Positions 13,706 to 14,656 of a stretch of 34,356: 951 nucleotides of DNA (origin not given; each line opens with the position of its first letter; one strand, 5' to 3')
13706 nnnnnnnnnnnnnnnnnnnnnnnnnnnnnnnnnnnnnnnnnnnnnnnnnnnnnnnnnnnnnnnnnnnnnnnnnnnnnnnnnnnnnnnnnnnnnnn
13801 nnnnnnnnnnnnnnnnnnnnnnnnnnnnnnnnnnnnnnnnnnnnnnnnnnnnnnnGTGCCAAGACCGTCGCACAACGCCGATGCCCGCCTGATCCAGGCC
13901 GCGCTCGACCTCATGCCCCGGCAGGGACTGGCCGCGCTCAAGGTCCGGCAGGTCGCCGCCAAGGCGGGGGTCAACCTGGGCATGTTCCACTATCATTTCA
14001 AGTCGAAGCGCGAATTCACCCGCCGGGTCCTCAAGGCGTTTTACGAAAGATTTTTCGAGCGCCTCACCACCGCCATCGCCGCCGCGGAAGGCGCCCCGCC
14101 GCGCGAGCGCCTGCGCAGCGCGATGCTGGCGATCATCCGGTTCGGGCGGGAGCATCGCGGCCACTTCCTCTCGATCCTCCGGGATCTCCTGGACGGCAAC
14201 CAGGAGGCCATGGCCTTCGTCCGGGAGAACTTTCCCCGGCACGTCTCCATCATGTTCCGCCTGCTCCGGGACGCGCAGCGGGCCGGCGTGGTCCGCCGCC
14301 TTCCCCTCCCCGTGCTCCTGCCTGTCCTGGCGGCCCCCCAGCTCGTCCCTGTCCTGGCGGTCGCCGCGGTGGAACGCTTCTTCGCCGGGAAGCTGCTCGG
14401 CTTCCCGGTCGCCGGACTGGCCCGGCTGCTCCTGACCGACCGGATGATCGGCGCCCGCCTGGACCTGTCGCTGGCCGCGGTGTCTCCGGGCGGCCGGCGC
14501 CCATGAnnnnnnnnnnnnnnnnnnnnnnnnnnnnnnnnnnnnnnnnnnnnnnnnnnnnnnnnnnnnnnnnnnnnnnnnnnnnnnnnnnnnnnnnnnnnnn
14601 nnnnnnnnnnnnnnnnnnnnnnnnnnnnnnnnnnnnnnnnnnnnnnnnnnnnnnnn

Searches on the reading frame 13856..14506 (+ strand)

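Call 68: search_protein_families(library=pfam, proteins=[window:13856-14506:+], max_evalue=0.00001)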
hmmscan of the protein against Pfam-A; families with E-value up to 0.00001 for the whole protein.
window:13856-14506:+ (216 aa): 1 family
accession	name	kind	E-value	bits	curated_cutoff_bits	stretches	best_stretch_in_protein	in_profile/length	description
PF00440.29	TetR_N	-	4.4e-10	39.6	24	1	12-54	1-43/47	Bacterial regulatory proteins, tetR family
